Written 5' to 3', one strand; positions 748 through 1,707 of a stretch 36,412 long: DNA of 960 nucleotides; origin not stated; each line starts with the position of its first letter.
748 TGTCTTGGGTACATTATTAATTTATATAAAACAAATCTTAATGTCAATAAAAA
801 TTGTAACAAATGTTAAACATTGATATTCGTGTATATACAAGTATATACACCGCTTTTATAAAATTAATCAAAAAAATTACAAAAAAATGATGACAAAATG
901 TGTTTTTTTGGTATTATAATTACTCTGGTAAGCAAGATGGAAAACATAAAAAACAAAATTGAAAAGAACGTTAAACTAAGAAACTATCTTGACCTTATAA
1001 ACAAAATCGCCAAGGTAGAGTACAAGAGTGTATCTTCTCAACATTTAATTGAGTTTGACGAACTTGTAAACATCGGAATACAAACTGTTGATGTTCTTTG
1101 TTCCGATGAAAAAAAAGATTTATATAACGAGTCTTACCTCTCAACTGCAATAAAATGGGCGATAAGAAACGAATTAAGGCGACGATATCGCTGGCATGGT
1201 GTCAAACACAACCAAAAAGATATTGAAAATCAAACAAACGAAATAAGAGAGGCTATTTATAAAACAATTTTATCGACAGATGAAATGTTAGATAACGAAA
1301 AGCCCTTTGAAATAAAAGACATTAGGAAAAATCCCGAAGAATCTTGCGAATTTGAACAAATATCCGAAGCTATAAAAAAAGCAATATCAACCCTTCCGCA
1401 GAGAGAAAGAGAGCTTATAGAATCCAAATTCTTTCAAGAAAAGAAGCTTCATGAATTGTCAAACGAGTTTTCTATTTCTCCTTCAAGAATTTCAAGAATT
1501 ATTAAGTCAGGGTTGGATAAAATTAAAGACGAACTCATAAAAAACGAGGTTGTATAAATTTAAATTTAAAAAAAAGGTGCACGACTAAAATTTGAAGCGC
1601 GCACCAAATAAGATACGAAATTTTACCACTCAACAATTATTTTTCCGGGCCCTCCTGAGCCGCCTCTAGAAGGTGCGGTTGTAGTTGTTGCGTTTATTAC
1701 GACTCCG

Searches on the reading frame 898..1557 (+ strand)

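Call 31: search_protein_families(library=pfam, max_evalue=0.1, proteins=[window:898-1557:+])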
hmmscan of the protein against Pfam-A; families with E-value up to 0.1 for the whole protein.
window:898-1557:+ (219 aa): 4 families
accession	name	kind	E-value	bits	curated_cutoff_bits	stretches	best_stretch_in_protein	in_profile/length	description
PF04545.22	Sigma70_r4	-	2.9e-10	39.9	24.1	1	162-210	1-49/50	Sigma-70, region 4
PF08281.18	Sigma70_r4_2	-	0.0017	18.4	25.7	1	157-200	2-45/54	Sigma-70, region 4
PF07638.17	Sigma70_ECF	-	0.031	14.6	21.1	1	135-202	117-172/185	ECF sigma factor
PF01022.26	HTH_5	-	0.031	14.6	22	0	180-200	14-34/47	Bacterial regulatory protein, arsR family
